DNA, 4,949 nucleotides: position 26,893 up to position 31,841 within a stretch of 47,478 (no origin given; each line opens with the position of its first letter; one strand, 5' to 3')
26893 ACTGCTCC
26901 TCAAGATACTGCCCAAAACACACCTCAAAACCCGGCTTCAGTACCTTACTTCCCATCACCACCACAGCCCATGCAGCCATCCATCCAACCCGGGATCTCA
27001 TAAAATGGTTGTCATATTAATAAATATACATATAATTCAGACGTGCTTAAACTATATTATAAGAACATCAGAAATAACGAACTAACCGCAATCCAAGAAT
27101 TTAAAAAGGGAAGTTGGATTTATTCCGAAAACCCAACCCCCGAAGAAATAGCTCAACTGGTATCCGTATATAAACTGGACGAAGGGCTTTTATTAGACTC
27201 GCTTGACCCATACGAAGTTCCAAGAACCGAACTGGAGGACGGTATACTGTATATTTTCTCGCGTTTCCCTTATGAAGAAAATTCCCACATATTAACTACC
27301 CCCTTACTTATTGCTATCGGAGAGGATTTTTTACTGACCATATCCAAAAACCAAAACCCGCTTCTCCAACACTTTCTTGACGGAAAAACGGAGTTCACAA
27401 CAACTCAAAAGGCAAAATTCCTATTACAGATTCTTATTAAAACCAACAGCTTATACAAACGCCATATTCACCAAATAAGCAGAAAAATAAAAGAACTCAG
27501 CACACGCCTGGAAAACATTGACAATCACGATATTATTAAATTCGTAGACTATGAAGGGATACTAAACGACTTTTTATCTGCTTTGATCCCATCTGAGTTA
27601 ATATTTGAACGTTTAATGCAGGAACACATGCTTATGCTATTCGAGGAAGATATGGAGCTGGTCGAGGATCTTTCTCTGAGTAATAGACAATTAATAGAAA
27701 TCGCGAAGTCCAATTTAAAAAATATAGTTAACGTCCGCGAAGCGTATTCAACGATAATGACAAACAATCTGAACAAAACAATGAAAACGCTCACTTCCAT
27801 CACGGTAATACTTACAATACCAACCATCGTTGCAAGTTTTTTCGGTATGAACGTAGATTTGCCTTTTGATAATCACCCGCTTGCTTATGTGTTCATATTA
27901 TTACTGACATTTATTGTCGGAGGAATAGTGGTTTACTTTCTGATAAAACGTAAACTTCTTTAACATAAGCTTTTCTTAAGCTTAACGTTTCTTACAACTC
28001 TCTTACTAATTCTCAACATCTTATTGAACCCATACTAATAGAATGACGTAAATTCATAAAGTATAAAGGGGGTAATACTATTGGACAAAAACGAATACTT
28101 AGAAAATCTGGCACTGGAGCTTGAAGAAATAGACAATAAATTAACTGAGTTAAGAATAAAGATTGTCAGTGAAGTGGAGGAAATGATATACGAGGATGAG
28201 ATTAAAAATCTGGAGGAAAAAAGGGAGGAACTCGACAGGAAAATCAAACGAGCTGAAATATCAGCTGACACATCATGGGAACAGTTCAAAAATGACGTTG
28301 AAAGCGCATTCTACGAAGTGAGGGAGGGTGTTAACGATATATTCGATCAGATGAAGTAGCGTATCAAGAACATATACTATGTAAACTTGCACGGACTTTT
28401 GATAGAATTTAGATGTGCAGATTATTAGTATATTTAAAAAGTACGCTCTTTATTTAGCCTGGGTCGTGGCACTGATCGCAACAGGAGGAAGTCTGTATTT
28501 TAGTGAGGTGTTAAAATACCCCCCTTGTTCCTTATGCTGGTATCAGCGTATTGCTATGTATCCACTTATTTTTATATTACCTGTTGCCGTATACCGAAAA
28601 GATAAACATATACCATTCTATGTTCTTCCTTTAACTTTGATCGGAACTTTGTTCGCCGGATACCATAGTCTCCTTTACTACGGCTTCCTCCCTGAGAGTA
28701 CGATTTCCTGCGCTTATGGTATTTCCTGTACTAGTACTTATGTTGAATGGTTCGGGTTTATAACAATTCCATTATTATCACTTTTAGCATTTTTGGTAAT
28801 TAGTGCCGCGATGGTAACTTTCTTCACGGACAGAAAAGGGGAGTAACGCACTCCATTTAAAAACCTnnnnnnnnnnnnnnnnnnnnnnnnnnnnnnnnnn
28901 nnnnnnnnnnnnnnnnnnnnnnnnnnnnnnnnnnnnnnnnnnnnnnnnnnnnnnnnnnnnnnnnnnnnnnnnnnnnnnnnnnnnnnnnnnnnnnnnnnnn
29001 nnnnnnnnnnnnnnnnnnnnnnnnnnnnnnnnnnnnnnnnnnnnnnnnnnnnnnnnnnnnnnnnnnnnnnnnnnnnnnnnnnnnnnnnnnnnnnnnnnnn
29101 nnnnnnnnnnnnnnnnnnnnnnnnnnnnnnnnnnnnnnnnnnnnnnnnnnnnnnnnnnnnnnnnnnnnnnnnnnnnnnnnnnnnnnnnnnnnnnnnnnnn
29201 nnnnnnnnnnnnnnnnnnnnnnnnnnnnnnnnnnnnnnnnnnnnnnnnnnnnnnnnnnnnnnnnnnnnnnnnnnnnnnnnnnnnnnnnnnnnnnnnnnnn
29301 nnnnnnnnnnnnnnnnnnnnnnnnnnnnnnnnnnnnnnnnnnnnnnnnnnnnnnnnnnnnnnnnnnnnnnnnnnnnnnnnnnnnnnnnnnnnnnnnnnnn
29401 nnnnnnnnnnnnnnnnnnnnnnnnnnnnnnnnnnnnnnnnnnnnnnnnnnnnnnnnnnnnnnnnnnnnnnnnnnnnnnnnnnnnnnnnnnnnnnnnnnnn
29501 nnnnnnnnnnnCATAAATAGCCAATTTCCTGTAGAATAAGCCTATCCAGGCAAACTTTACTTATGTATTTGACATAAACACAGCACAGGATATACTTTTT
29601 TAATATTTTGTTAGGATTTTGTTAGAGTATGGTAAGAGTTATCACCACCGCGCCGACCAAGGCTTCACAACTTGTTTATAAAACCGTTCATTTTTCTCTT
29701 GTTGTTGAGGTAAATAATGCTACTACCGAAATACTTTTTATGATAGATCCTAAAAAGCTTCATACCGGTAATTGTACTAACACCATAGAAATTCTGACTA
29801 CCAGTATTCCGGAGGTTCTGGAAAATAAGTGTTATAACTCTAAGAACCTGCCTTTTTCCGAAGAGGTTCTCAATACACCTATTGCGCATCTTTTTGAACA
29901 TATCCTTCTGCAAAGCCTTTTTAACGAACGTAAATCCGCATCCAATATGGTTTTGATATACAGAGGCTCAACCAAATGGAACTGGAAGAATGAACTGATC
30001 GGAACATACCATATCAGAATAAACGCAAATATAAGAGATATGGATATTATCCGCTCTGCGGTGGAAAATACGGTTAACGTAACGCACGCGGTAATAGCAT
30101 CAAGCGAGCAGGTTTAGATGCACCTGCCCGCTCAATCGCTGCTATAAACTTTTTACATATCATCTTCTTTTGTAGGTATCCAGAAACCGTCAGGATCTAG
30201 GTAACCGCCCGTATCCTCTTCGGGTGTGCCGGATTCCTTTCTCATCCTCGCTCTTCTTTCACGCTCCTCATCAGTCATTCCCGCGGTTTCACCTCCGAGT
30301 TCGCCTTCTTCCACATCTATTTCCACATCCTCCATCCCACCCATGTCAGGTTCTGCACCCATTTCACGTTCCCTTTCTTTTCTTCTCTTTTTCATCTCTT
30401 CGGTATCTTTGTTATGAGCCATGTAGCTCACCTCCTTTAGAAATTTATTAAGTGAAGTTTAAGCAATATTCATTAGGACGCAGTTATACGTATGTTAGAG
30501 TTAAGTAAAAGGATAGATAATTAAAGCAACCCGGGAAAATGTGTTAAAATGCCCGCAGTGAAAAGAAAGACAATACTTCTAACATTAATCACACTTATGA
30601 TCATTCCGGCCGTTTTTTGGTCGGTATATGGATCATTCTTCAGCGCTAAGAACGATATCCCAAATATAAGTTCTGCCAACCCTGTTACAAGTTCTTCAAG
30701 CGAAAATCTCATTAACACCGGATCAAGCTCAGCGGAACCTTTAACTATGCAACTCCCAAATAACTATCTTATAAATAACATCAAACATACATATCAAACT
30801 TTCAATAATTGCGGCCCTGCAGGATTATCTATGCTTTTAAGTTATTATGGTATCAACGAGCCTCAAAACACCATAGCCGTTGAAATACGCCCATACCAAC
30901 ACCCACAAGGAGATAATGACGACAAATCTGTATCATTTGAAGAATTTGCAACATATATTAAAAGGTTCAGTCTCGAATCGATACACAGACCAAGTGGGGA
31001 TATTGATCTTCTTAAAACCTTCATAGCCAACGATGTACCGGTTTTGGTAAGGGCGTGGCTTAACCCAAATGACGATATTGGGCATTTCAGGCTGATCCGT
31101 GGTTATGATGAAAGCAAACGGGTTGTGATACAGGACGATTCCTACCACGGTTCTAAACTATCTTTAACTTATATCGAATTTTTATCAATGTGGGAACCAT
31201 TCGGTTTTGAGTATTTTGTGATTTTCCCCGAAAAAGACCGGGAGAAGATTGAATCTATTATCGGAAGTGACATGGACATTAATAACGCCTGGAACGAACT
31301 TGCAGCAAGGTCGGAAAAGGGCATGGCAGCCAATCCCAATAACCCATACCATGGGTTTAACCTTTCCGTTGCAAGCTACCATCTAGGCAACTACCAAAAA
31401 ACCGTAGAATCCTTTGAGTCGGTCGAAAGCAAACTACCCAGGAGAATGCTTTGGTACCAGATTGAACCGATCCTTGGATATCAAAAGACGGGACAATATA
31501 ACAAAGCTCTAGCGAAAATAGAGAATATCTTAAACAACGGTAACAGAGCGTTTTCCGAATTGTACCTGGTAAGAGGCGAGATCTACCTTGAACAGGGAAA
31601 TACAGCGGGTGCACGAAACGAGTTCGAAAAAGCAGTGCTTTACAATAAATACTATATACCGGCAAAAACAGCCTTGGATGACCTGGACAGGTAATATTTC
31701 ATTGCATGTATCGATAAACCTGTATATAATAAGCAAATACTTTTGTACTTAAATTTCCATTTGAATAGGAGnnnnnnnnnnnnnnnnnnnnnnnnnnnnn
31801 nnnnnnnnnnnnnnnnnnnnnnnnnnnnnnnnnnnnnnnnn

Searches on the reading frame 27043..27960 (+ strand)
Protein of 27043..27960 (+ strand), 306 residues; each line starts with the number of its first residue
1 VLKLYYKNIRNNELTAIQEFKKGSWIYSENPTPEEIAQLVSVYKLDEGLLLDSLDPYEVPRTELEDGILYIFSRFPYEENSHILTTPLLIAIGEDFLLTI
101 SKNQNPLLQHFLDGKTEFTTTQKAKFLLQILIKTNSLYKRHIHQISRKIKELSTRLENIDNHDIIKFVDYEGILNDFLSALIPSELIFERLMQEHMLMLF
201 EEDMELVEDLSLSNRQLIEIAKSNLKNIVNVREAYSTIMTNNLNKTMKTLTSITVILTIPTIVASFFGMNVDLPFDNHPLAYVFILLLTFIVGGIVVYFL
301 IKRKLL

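Call 15: search_protein_families(library=pfam, proteins=[window:27043-27960:+], max_evalue=0.001)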
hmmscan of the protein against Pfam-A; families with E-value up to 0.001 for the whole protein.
window:27043-27960:+ (306 aa): 2 families
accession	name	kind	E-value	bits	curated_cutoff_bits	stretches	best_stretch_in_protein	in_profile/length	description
PF01544.23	CorA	-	5.2e-46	157.7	27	1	22-302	3-292/292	CorA-like Mg2+ transporter protein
PF20990.2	DUF2207_C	-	0.0004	20.6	33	1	211-302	102-186/247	Predicted membrane protein (DUF2207) C-terminal domain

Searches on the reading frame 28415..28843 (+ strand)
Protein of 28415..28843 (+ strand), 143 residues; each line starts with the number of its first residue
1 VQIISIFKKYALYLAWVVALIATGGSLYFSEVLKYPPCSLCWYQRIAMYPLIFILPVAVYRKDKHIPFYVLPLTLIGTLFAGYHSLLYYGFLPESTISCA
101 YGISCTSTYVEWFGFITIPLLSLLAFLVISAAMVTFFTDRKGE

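Call 15: search_protein_families(library=pfam, proteins=[window:28415-28843:+], max_evalue=0.001)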
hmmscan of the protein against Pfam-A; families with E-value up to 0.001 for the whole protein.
window:28415-28843:+ (143 aa): 1 family
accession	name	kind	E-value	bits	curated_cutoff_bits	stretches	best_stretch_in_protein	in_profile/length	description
PF02600.21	DsbB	-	1.6e-14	54.9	22.1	1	10-134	3-146/148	Disulfide bond formation protein DsbB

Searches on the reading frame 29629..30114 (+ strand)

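Call 15: search_protein_families(library=pfam, proteins=[window:29629-30114:+], max_evalue=0.001)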
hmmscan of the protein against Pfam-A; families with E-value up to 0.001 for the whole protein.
window:29629-30114:+ (162 aa): 1 family
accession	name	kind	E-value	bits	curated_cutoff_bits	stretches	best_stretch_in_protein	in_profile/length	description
PF18921.5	Cyanophycin_syn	-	0.00072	19.9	27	1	42-95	10-64/115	Cyanophycin synthase-like N-terminal domain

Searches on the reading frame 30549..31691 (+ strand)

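Call 15: search_protein_families(library=pfam, proteins=[window:30549-31691:+], max_evalue=0.001)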
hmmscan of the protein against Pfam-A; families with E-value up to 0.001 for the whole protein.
window:30549-31691:+ (381 aa): 4 families
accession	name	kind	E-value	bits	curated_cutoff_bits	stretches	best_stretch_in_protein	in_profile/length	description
PF13529.12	Peptidase_C39_2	-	1.1e-14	55.6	24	1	77-197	2-141/143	Peptidase_C39 like family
PF07719.23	TPR_2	-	6.1e-08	32.6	27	0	337-366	2-31/34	Tetratricopeptide repeat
PF03412.21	Peptidase_C39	-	6.7e-06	26.4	22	1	86-216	11-122/133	Peptidase C39 family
PF13432.12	TPR_16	-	0.00014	22.7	32.7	0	311-363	7-57/65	Tetratricopeptide repeat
